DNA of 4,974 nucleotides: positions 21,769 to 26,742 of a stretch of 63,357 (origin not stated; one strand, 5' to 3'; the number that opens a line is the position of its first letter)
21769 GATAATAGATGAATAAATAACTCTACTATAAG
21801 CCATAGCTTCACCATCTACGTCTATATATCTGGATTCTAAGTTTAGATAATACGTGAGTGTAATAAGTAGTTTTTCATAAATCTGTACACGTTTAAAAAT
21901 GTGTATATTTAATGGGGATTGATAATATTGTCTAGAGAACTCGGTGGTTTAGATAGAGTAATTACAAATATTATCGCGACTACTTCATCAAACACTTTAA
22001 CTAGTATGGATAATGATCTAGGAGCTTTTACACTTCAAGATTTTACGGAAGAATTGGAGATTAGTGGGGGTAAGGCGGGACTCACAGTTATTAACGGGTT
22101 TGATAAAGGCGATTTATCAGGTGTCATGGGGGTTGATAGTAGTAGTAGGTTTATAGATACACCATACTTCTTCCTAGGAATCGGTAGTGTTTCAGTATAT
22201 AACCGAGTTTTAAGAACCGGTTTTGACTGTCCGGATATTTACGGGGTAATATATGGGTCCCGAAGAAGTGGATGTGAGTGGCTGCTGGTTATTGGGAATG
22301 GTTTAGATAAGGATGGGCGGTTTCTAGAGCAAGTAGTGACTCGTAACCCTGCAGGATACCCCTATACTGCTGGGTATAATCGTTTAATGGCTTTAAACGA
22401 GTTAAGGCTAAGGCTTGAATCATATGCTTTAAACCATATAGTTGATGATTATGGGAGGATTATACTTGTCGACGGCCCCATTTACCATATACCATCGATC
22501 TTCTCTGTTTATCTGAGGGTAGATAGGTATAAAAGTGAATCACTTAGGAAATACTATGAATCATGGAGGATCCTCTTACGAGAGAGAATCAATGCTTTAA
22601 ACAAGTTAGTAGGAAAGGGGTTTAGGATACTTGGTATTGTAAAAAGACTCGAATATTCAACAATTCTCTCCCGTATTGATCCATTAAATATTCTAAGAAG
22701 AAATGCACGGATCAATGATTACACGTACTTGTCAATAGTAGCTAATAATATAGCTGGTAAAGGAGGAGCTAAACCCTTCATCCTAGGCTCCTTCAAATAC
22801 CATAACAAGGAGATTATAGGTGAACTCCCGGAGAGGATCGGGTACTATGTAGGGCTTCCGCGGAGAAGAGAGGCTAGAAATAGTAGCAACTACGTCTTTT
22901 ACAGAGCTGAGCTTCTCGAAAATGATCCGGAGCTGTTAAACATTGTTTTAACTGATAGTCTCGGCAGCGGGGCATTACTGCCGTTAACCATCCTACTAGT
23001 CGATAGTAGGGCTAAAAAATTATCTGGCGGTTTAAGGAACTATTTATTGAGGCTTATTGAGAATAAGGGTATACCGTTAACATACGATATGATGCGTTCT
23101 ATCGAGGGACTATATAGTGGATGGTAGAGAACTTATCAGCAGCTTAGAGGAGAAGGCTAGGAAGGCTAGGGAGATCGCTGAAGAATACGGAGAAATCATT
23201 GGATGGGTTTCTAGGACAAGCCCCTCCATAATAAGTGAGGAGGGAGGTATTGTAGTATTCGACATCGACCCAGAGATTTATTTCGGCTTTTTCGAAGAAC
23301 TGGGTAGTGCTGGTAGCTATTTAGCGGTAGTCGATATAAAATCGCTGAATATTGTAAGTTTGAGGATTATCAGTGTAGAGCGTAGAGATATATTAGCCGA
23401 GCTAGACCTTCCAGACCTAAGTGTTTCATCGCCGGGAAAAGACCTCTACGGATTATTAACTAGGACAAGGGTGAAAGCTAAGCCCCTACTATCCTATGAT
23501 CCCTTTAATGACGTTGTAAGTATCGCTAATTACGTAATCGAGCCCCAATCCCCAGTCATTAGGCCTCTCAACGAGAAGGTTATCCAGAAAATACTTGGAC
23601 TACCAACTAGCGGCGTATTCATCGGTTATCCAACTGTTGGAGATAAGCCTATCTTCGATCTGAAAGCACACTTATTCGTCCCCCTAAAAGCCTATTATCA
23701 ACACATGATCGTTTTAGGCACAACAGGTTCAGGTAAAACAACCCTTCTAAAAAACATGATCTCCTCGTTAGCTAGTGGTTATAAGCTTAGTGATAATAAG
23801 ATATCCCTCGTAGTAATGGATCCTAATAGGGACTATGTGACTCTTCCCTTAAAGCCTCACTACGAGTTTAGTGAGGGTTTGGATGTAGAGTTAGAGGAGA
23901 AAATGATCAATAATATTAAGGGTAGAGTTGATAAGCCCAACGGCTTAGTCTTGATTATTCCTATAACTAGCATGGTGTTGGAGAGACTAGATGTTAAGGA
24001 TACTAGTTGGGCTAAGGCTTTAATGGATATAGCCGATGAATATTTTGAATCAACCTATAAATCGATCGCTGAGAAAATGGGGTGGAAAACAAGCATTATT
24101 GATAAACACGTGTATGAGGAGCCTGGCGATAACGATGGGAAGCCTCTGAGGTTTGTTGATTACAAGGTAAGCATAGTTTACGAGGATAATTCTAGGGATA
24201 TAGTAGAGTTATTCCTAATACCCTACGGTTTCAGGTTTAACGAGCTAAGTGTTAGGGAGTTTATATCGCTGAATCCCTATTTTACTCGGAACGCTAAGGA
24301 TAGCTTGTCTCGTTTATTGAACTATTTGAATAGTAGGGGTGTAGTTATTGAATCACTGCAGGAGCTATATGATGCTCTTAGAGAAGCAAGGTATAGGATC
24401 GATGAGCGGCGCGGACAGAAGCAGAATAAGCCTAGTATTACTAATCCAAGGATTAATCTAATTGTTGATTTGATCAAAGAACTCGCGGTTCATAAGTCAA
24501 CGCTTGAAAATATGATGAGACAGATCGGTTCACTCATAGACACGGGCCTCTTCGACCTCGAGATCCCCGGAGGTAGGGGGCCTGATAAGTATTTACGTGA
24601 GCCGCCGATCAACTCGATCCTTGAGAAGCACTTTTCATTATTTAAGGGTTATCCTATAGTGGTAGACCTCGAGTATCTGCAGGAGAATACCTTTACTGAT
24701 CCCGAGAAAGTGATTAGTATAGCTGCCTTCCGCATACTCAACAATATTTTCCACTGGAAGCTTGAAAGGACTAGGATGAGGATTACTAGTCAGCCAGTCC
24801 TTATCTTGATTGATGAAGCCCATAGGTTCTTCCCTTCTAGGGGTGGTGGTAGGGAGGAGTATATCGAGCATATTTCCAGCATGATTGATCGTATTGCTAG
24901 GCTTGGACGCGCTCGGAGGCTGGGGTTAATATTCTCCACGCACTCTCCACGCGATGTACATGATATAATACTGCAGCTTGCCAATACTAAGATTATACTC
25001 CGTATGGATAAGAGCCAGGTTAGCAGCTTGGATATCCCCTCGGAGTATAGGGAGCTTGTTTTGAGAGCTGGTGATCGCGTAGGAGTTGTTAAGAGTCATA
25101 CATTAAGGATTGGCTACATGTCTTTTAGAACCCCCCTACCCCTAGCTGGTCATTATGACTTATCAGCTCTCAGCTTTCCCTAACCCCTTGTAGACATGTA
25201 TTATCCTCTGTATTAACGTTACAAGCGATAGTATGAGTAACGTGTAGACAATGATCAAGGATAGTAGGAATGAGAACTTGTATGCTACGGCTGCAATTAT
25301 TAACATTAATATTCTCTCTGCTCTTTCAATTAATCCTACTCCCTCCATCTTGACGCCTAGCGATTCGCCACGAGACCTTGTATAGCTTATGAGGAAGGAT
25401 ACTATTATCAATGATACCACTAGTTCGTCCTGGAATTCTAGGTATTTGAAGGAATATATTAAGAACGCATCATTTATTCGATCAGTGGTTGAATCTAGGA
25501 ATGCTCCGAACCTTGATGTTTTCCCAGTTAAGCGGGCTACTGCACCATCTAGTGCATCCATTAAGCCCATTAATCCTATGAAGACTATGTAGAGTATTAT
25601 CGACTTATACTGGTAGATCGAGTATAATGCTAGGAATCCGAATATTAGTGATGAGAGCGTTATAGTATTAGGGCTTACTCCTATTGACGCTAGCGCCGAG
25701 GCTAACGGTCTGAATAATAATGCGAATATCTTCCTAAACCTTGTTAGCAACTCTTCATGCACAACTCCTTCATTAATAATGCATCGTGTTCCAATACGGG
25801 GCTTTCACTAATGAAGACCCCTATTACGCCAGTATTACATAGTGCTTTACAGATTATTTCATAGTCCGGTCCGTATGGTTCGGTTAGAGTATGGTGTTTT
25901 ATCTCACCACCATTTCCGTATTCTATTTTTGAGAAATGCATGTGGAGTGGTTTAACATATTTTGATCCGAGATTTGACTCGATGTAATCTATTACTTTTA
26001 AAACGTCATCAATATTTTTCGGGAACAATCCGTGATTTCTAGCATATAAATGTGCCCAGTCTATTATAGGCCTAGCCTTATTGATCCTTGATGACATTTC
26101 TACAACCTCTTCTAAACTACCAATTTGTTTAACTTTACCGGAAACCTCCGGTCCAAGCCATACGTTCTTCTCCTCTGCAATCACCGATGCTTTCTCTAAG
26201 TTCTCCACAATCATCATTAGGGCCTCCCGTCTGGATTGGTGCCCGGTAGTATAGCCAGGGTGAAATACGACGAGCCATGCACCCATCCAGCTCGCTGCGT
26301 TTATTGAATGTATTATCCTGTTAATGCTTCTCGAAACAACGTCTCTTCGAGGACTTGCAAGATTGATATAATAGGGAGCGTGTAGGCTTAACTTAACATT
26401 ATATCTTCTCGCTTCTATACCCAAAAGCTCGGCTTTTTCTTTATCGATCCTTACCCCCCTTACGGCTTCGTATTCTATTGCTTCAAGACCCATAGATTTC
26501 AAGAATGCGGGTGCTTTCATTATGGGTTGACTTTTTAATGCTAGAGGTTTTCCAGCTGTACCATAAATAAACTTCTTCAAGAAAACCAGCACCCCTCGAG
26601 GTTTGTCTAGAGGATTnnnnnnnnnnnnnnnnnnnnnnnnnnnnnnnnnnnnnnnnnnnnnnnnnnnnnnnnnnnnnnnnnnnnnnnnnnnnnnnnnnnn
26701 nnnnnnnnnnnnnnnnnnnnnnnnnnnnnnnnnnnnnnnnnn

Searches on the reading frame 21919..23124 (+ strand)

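Call 103: search_protein_families(library=pfam, proteins=[window:21919-23124:+], max_evalue=0.001)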
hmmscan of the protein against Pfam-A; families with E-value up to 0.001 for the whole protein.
window:21919-23124:+ (402 aa): 1 family
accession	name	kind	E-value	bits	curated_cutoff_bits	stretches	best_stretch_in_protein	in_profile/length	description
PF09376.16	NurA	-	1.6e-15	57.8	21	1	69-366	3-253/254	NurA domain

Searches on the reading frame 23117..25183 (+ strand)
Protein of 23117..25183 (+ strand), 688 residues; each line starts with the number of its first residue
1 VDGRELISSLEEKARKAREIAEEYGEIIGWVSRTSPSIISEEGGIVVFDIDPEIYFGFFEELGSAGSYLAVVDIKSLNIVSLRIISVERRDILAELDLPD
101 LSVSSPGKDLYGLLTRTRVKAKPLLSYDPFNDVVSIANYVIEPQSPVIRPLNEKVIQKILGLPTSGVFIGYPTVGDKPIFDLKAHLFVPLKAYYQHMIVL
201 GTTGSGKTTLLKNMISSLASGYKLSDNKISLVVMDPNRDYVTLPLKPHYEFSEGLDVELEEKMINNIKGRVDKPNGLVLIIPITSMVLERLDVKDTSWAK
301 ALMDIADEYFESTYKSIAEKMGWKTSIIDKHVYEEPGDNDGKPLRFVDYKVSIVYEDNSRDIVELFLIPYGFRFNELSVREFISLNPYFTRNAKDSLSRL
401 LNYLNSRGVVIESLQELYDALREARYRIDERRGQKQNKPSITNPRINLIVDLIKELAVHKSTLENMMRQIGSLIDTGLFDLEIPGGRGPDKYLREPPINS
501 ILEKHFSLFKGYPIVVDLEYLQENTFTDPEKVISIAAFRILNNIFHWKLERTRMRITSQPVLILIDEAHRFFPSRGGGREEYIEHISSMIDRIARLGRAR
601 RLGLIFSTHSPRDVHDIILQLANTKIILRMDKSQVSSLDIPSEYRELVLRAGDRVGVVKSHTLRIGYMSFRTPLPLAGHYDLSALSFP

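Call 3: search_protein_families(library=pfam, proteins=[window:23117-25183:+], max_evalue=1)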
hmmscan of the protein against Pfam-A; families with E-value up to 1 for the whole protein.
window:23117-25183:+ (688 aa): 34 families (the best 25 are shown)
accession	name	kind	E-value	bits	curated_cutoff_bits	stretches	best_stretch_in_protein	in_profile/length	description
PF01935.23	DUF87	-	1.2e-10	42.3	23.2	1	194-264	23-69/220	Helicase HerA, central domain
PF01580.24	FtsK_SpoIIIE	-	4.5e-09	36.5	24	1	177-236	30-79/221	FtsK/SpoIIIE family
PF13401.12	AAA_22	-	3.9e-06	27.6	27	1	195-228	6-33/130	AAA domain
PF00004.35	AAA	-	8.8e-06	26.6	21.2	1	548-620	42-121/131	ATPase family associated with various cellular activities (AAA)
PF00270.35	DEAD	-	0.0002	21.6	26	1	195-238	15-55/167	DEAD/DEAH box helicase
PF10412.15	TrwB_AAD_bind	-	0.00067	19.1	20.5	1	189-219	10-40/387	Type IV secretion-system coupling protein DNA-binding domain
PF00437.27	T2SSE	-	0.00072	18.7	24.9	1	190-219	138-167/370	Type II/IV secretion system protein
PF05729.18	NACHT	-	0.00073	19.8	26.7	1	197-227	3-33/167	NACHT domain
PF24389.1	ORC-CDC6-like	-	0.00076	18.8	27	1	194-214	32-52/571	ORC-CDC6-like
PF05872.18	HerA_C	-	0.00085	18.5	22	1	559-621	256-313/502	Helicase HerA-like C-terminal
PF04665.18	Pox_A32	-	0.00098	19.1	22.8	1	191-224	10-43/242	Poxvirus A32 protein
PF25199.1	nSTAND_NTPase5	-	0.0014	18.9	34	1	197-219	44-66/145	Novel STAND NTPase 5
PF04851.21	ResIII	-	0.002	18.5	22.5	0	195-228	24-55/164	Type III restriction enzyme, res subunit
PF13173.12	AAA_14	-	0.013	16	27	1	197-239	5-42/129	AAA domain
PF13191.12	AAA_16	-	0.015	16.2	32.6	1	195-219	25-49/167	AAA ATPase domain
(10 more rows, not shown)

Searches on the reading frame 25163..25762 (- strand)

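Call 3: search_protein_families(library=pfam, proteins=[window:25163-25762:-], max_evalue=1)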
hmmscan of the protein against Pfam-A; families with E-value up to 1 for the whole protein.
window:25163-25762:- (199 aa): 2 families
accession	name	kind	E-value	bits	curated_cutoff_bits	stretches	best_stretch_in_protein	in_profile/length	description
PF01066.26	CDP-OH_P_transf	-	3.7e-16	60.3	22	1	30-176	3-147/152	CDP-alcohol phosphatidyltransferase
PF12854.13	PPR_1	-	0.088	13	23.8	1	28-43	2-17/34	PPR repeat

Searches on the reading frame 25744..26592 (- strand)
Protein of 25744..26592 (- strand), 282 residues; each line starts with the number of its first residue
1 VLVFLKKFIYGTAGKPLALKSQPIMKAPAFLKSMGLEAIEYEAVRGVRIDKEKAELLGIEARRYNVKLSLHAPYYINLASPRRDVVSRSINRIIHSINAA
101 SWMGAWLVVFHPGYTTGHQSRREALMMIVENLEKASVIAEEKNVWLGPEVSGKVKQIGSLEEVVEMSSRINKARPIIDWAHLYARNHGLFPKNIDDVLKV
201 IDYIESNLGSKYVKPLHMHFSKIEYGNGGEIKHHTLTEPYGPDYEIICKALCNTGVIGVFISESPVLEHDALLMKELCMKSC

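Call 3: search_protein_families(library=pfam, proteins=[window:25744-26592:-], max_evalue=1)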
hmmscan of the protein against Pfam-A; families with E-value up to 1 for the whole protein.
window:25744-26592:- (282 aa): 2 families
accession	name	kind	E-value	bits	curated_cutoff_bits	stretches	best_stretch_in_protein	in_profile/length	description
PF01261.30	AP_endonuc_2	-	5.4e-33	115.2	31.1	1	29-266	2-231/249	Xylose isomerase-like TIM barrel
PF03851.20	UvdE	-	0.016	14.9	24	1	57-94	91-128/275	UV-endonuclease UvdE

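Call 18: find_related_loci(query=A2, collection=genome_contigs, flank=10000)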
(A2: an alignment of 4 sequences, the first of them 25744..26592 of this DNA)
Query A2 (282 aa) in genome_contigs; peptide patterns used: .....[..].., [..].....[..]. (x = any residue, [..] = any of these).
599 stretches matched a pattern (row limit reached: there are more); 585 encode a relative of the query (tblastn E <= 1e-3); the best 80 are kept; 80 distinct loci.
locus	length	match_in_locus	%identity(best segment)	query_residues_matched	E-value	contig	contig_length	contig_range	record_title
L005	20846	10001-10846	56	5-282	5e-105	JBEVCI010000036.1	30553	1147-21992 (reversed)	MAG: Thermoprotei archaeon isolate 2_1_SS_W3_F1_Bin002_Water NODE_319_length_30641_cov_14.496044, whole genome shotgun s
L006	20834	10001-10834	56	7-280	1e-104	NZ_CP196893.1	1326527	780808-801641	Thermogladius sp. 4427co chromosome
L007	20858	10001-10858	56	1-282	8e-105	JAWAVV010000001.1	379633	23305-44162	MAG: Desulfurococcaceae archaeon isolate ZMQR_201912_bins_1 ZMQR_201912_bins_1_scaffold_1, whole genome shotgun sequence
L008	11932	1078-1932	56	2-282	1e-103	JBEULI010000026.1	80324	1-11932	MAG: Desulfurococcaceae archaeon isolate KC_011 contig26, whole genome shotgun sequence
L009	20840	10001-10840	57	7-282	1e-103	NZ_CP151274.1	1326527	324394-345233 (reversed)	Thermogladius sp. KZ2Tp1 chromosome, complete genome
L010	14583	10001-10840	55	7-282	7e-103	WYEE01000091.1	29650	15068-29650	MAG: Thermogladius sp. isolate EvPrim.Bin3 NODE_138_length_29650_cov_27.6651, whole genome shotgun sequence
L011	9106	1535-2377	56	5-282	7e-102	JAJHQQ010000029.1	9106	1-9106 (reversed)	MAG: Desulfurococcaceae archaeon isolate Bin S25 scaffold_1802_c1, whole genome shotgun sequence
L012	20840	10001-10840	54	7-282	5e-101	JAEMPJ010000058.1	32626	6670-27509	MAG: Thermogladius sp. isolate 2016_B02_sed_C_4 c_000000000199, whole genome shotgun sequence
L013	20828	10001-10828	57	6-278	2e-100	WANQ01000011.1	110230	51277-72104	MAG: Pyrodictiaceae archaeon isolate S141_63_esom k151_166602, whole genome shotgun sequence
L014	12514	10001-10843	56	5-282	3e-100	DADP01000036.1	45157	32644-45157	MAG TPA_asm: Desulfurococcaceae archaeon UBA285 UBA285_contig_17173, whole genome shotgun sequence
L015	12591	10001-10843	55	5-282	1e-98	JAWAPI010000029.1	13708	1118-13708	MAG: Desulfurococcaceae archaeon isolate SZTDM-1c_201709_bins_76 SZTDM-1c_201709_bins_76_scaffold_29, whole genome shotg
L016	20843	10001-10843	54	5-282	9e-99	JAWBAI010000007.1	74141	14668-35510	MAG: Desulfurococcaceae archaeon isolate ZZQ_201901_bins_23 ZZQ_201901_bins_23_scaffold_7, whole genome shotgun sequence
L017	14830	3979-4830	53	3-282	2e-98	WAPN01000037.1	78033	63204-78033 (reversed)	MAG: Desulfurococcales archaeon isolate S144_56_esom k151_80965, whole genome shotgun sequence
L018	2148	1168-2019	54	3-282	5e-103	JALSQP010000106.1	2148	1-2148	MAG: Desulfurococcales archaeon isolate 356-284_metabat2_scaf2bin.148 356-284_scaffold_47809_c1, whole genome shotgun se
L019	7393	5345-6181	56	7-282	1e-97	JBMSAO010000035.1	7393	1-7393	MAG: Desulfurococcaceae archaeon isolate Desulfurococcaceae-CON-C-r01 Desulfurococcaceae-CON-C-r01_k141_506653, whole ge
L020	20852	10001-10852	53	3-282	2e-98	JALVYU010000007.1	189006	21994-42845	MAG: Desulfurococcales archaeon isolate T10_maxbin2_scaf2bin.134 T10_NODE_11_length_189006_cov_34.254745, whole genome s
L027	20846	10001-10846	52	3-282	1e-95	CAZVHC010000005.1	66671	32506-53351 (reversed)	MAG TPA_asm: uncultured Desulfurococcaceae archaeon isolate SRP141559_co1_74 genome assembly, contig: NODE_90_length_666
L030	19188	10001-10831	53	10-282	9e-95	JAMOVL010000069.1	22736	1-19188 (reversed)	MAG: Desulfurococcales archaeon isolate PIR-30_metabat2_scaf2bin.025 PIR-30_scaffold_723_c1, whole genome shotgun sequen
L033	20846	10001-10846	51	5-282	5e-94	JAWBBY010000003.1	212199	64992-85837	MAG: Desulfurococcaceae archaeon isolate GMQP_201705_bins_42 GMQP_201705_bins_42_scaffold_3, whole genome shotgun sequen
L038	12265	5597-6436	50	5-282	6e-92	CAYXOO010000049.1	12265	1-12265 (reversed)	MAG TPA_asm: uncultured Desulfurococcaceae archaeon isolate SRP141559_co1_255 genome assembly, contig: NODE_2943_length_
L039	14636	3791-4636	50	5-282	8e-92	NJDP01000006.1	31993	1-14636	MAG: Desulfurococcales archaeon ex4484_58 ex4484_58_scaffold_323_length_31993__count_4398, whole genome shotgun sequence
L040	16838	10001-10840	50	5-282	5e-92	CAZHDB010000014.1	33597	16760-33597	MAG TPA_asm: uncultured Desulfurococcaceae archaeon isolate binchicken_co184_125 genome assembly, contig: NODE_1789_leng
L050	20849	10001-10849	48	2-282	2e-87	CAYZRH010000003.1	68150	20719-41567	MAG TPA_asm: uncultured Desulfurococcaceae archaeon isolate SRP141559_co1_67 genome assembly, contig: NODE_84_length_681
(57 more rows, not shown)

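Call 73: search_protein_families(library=pfam, proteins=[L020:6088-7338:+, L030:6072-7319:+, L040:6268-7539:+, L027:3472-4710:+, L050:3520-4758:+, L005:6118-7350:+, L007:6150-7337:+, L039:2-1099:+], max_evalue=0.5)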
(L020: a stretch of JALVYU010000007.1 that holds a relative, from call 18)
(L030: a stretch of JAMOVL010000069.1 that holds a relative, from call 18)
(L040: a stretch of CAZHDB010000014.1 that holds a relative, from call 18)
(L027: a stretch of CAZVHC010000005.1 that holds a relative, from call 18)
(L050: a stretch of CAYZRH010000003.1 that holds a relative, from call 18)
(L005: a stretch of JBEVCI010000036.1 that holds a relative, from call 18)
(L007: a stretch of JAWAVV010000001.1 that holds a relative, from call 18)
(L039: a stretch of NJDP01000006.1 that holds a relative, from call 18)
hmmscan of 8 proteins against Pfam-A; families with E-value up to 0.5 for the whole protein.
L020:6088-7338:+ (417 aa): 13 families
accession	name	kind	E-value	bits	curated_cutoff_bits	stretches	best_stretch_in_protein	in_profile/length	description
PF13730.12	HTH_36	-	4.4e-05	23.6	25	1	57-83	28-54/55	Helix-turn-helix domain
PF08279.18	HTH_11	-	0.0018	18.5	25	1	59-87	20-44/55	HTH domain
PF13518.12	HTH_28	-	0.0066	17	25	1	57-88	15-46/52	Helix-turn-helix domain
PF01978.25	TrmB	-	0.018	15.3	25.6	0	60-83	28-51/68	Sugar-specific transcriptional regulator TrmB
PF04967.18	HTH_10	-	0.034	14.4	23.1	0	240-270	18-48/53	HTH DNA binding domain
PF14493.12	HTH_40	-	0.045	14.5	27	0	247-274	14-41/89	Helix-turn-helix domain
PF13412.12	HTH_24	-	0.064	13.3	21.9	1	60-83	23-46/48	Winged helix-turn-helix DNA-binding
PF06304.16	DUF1048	-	0.071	13.9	29.6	0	180-215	35-68/102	Protein of unknown function (DUF1048)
PF21476.4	PF0610-like_N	-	0.093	13.4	33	0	60-78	20-38/50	PF0610-like, N-terminal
PF22451.2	NirdL-like_HTH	-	0.098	12.7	27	0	57-82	19-44/47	Siroheme decarboxylase NirDL-like HTH domain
PF24810.1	RBD_LARS1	-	0.099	13.1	27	1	251-273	1-23/75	Leucine--tRNA ligase, RagD-binding domain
PF17797.7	RL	-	0.14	12.5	22.8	0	257-297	12-52/71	RL domain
PF06056.18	Terminase_5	-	0.18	12.2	20.3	1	60-81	19-40/58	Putative ATPase subunit of terminase (gpP-like)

L030:6072-7319:+ (416 aa): 8 families
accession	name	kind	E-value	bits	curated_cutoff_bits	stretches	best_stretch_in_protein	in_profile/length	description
PF13730.12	HTH_36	-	0.0018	18.5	25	1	57-81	28-52/55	Helix-turn-helix domain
PF21476.4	PF0610-like_N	-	0.019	15.6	33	0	60-77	20-37/50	PF0610-like, N-terminal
PF04967.18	HTH_10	-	0.038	14.2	23.1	0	239-269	18-48/53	HTH DNA binding domain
PF01978.25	TrmB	-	0.041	14.2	25.6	0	60-83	28-51/68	Sugar-specific transcriptional regulator TrmB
PF08279.18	HTH_11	-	0.042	14.2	25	0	59-83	20-44/55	HTH domain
PF19960.5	EAD7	-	0.2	11.9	32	0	195-218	1-24/62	Effector-associated domain 7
PF06056.18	Terminase_5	-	0.23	11.9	20.3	0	60-78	19-37/58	Putative ATPase subunit of terminase (gpP-like)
PF17797.7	RL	-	0.26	11.7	22.8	0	257-297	13-53/71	RL domain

L040:6268-7539:+ (424 aa): 1 family
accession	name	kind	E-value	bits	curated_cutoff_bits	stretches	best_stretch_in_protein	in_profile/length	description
PF14527.11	LAGLIDADG_WhiA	-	0.16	12.6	23.2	0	265-290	2-27/93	WhiA LAGLIDADG-like domain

L027:3472-4710:+ (413 aa): 4 families
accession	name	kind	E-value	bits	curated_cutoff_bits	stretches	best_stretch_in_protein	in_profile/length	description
PF15571.11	Imm44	-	0.024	15.3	25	1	5-86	4-84/126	Immunity protein 44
PF13412.12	HTH_24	-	0.028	14.4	21.9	1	221-246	1-26/48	Winged helix-turn-helix DNA-binding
PF17836.7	PglD_N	-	0.042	14.8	23.4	0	24-68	13-60/78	PglD N-terminal domain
PF13404.12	HTH_AsnC-type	-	0.2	11.9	27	1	221-246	1-26/42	AsnC-type helix-turn-helix domain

L050:3520-4758:+ (413 aa): 2 families
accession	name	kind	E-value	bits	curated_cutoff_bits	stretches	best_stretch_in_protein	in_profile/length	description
PF13412.12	HTH_24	-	0.009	16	21.9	1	220-256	2-38/48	Winged helix-turn-helix DNA-binding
PF13404.12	HTH_AsnC-type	-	0.019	15.2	27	1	220-244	2-26/42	AsnC-type helix-turn-helix domain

L005:6118-7350:+ (411 aa): 0 families

L007:6150-7337:+ (396 aa): 2 families
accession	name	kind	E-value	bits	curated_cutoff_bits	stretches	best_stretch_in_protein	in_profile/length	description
PF13412.12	HTH_24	-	0.076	13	21.9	0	217-244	1-28/48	Winged helix-turn-helix DNA-binding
PF07443.18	HARP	-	0.081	12.9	25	1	365-393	17-44/55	HepA-related protein (HARP)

L039:2-1099:+ (366 aa): 1 family
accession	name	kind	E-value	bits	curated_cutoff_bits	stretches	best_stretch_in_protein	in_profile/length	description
PF18517.6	LZ3wCH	-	0.017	15.6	26.1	1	195-218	23-46/55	Leucine zipper with capping helix domain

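Call 90: search_protein_families(library=pfam, proteins=[L039:1164-2327:+, L007:7413-8570:+, L005:7404-8573:+, L020:7411-8526:+, L033:7423-8577:+, L027:4808-5980:+, L050:4808-5977:+, L038:392-1549:+], max_evalue=0.1)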
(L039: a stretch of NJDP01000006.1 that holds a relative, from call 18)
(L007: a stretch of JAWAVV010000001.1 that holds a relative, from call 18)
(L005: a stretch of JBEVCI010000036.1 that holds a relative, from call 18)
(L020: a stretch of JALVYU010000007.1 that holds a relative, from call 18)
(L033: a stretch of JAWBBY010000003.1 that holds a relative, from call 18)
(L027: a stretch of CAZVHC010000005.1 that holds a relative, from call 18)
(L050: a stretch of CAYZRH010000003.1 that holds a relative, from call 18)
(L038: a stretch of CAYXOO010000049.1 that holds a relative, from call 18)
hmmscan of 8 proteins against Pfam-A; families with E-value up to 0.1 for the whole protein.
L039:1164-2327:+ (388 aa): 1 family
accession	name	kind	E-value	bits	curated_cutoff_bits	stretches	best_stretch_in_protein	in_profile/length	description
PF07284.16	BCHF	-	0.07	13.6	25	0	71-153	32-107/139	2-vinyl bacteriochlorophyllide hydratase (BCHF)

L007:7413-8570:+ (386 aa): 0 families

L005:7404-8573:+ (390 aa): 0 families

L020:7411-8526:+ (372 aa): 0 families

L033:7423-8577:+ (385 aa): 0 families

L027:4808-5980:+ (391 aa): 2 families
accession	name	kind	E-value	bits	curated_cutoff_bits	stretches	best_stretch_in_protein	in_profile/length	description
PF10882.14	bPH_5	-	0.014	15.9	22.5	1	243-311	5-73/100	Bacterial PH domain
PF17618.7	SL4P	-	0.018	15.5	28.1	1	287-341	35-87/88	Uncharacterized Strongylid L4 protein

L050:4808-5977:+ (390 aa): 2 families
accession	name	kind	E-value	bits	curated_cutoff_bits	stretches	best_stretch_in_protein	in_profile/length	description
PF14533.12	USP7_C2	-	0.00014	22.1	29.4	1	233-335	2-105/204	Ubiquitin-specific protease C-terminal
PF20930.2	Dicer_PBD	-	0.049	14.3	26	0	306-359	11-63/100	Dicer, partner-binding domain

L038:392-1549:+ (386 aa): 2 families
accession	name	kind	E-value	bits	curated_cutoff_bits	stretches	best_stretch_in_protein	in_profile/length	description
PF14533.12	USP7_C2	-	0.024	14.8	29.4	1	229-330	2-104/204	Ubiquitin-specific protease C-terminal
PF02723.19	CoV_E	-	0.087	13.4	32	1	120-140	10-30/75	Coronavirus small envelope protein E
